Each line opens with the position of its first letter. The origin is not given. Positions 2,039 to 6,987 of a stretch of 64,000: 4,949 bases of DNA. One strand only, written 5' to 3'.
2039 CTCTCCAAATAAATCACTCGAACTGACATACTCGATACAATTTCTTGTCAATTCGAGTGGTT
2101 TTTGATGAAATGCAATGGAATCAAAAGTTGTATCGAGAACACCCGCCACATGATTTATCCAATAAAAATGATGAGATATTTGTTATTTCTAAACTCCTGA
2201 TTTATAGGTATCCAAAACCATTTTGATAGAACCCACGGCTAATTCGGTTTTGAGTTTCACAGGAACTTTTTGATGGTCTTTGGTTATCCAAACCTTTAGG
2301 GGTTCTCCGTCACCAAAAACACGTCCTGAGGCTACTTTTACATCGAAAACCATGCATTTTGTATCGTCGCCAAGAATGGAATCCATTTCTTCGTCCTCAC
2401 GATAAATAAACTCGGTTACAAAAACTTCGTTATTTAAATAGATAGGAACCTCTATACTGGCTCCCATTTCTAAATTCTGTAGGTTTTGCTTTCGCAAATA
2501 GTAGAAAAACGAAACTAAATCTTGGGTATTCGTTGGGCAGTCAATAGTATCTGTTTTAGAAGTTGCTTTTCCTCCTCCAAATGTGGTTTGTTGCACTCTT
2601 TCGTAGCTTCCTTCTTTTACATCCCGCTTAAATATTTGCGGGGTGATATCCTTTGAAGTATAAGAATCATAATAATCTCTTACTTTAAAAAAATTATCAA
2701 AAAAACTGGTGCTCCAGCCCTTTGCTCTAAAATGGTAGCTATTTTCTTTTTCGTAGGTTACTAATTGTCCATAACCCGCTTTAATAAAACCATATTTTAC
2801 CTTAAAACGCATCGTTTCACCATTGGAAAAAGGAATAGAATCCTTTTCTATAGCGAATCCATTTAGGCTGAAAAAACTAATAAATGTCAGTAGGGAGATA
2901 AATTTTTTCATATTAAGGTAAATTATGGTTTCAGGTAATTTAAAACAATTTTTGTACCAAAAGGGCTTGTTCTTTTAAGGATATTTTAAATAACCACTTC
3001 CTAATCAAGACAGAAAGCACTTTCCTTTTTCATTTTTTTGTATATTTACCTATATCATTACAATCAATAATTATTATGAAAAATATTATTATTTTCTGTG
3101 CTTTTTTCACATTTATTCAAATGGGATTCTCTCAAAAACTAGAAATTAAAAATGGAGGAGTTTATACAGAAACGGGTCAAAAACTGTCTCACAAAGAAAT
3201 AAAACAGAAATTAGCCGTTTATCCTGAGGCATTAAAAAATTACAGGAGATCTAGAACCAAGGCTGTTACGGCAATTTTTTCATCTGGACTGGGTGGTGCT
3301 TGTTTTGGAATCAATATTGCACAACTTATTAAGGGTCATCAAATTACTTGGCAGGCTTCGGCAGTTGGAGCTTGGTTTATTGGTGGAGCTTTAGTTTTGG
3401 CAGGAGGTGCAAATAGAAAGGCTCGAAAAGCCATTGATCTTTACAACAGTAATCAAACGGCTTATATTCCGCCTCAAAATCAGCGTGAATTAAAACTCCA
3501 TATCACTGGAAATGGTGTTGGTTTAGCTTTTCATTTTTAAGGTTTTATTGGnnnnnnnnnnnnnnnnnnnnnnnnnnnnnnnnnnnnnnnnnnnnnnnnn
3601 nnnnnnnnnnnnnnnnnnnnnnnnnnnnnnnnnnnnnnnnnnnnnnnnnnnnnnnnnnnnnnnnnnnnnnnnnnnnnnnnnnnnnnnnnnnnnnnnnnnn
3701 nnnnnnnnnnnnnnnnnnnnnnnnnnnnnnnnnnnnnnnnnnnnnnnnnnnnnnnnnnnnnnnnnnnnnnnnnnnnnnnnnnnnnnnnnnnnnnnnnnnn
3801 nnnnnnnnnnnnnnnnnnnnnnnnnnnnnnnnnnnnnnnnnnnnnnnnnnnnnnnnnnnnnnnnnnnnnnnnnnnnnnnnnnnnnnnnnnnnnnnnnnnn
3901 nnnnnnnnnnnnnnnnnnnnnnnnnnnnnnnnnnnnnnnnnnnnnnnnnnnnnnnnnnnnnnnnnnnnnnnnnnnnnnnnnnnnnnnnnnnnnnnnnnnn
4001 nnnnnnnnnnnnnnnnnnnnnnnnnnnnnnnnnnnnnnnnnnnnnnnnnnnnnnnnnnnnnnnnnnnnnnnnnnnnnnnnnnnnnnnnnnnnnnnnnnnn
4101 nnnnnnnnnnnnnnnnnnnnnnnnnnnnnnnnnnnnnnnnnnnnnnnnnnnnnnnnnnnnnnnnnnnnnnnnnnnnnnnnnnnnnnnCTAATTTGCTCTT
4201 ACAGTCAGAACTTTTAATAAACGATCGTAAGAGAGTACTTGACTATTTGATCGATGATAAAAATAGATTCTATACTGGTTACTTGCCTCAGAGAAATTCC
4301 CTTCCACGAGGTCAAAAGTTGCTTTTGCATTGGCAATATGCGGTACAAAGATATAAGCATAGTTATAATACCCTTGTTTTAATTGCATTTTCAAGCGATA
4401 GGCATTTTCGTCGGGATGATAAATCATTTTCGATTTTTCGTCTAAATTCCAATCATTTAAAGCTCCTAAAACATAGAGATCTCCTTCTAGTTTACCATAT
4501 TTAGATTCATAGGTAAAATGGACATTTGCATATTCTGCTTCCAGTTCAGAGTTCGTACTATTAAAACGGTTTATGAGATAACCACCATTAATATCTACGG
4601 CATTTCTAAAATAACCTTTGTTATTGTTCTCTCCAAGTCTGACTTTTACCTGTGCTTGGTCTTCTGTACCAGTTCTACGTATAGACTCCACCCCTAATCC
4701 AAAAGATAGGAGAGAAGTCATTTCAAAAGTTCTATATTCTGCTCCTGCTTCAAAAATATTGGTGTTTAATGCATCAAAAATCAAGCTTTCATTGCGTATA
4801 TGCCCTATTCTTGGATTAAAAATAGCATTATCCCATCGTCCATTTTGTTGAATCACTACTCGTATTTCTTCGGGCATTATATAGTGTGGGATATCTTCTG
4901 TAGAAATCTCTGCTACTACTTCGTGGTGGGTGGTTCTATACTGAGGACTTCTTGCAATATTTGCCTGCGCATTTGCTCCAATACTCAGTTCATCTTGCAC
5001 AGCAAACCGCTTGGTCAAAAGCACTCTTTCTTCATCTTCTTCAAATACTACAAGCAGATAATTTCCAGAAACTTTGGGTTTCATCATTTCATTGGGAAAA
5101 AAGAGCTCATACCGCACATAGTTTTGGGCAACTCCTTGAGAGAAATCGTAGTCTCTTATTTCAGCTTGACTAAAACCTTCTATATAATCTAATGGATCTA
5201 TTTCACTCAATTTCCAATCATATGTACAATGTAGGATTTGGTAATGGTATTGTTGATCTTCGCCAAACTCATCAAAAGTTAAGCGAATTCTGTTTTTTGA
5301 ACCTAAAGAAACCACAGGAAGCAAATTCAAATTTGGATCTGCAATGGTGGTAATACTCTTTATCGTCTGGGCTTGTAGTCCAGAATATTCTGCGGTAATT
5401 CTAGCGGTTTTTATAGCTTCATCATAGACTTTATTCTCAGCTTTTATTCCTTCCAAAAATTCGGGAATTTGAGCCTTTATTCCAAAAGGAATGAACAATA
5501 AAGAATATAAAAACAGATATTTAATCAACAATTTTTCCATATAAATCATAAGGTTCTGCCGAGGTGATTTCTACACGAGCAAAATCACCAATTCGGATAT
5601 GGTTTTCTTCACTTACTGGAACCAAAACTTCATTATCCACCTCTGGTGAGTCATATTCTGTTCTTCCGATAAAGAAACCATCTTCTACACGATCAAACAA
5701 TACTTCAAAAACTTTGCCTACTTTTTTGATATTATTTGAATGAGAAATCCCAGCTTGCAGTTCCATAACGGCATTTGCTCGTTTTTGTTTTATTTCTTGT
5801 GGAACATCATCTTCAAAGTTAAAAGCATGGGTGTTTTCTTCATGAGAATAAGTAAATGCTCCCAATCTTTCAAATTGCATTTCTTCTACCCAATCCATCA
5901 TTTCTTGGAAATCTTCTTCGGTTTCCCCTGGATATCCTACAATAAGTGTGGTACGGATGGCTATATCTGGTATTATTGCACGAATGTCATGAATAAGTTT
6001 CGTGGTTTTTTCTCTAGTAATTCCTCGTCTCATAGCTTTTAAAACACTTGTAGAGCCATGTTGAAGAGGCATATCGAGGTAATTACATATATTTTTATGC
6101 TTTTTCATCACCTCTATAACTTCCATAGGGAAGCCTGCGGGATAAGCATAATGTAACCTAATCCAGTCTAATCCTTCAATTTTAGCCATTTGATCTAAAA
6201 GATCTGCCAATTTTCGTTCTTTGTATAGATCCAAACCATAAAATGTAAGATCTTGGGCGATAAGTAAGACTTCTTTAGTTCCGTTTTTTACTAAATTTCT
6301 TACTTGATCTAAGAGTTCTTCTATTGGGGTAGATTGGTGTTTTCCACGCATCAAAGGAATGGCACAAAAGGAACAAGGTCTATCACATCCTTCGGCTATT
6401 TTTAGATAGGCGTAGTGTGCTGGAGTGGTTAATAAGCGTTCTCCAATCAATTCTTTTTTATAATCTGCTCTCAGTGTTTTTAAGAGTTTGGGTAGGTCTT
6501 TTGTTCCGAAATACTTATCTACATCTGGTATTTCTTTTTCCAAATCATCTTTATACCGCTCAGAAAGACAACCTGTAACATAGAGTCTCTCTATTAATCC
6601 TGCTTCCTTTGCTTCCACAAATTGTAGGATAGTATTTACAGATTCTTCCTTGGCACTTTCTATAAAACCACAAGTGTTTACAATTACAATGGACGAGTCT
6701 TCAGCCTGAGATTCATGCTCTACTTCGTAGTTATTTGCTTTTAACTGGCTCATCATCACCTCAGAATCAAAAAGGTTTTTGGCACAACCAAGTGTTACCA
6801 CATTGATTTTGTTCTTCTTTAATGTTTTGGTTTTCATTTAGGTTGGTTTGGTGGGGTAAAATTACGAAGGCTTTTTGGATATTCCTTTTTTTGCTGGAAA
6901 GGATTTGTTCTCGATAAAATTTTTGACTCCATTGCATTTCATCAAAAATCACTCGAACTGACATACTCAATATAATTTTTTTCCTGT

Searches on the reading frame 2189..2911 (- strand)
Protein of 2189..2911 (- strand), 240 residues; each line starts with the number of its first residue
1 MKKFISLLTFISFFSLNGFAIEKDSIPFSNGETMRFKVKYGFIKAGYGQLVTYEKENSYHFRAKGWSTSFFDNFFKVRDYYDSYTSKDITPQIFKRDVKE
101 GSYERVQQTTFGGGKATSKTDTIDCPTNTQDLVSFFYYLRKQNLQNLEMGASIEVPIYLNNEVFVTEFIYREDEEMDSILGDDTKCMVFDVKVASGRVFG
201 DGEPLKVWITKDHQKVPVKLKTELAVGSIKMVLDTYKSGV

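Call 83: search_protein_families(library=pfam, proteins=[window:2189-2911:-], max_evalue=0.0001)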
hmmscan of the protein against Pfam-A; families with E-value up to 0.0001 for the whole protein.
window:2189-2911:- (240 aa): 1 family
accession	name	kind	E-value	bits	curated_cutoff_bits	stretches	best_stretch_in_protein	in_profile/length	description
PF11306.15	DUF3108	-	1.6e-36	126.5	26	1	35-234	1-209/209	Protein of unknown function (DUF3108)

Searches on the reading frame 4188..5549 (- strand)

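Call 83: search_protein_families(library=pfam, proteins=[window:4188-5549:-], max_evalue=0.0001)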
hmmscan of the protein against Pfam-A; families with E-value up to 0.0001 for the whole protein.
window:4188-5549:- (453 aa): 1 family
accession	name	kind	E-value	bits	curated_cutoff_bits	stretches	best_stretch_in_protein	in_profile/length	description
PF17116.11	T9SS_plug_1st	-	2.8e-35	121.4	23.9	1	63-185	1-125/126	Type 9 secretion system plug protein 1st domain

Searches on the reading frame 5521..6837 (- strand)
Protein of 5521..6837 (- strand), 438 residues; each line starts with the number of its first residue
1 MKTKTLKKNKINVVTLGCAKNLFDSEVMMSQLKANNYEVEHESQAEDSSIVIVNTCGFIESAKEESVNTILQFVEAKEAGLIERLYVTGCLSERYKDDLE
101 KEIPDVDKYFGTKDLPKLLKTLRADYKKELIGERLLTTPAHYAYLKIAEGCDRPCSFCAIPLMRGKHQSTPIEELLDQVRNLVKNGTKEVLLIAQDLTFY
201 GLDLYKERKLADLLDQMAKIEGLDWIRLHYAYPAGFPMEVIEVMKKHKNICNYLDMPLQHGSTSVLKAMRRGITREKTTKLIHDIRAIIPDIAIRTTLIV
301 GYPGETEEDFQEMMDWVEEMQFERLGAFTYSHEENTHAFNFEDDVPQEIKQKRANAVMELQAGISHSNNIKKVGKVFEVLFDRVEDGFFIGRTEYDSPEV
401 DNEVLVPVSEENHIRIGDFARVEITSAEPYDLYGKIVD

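Call 83: search_protein_families(library=pfam, proteins=[window:5521-6837:-], max_evalue=0.0001)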
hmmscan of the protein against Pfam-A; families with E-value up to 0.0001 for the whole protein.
window:5521-6837:- (438 aa): 4 families
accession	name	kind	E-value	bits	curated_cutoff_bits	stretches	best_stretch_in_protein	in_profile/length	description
PF04055.27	Radical_SAM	-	3.7e-26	92.7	29.5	1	147-317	3-166/166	Radical SAM superfamily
PF00919.26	UPF0004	-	1.2e-24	86.6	27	1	10-111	1-98/98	Uncharacterized protein family UPF0004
PF18693.7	TRAM_2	-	2.4e-20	72.9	27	1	373-437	1-63/63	TRAM domain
PF01938.26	TRAM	-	2.4e-08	34.2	21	1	372-437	3-61/61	TRAM domain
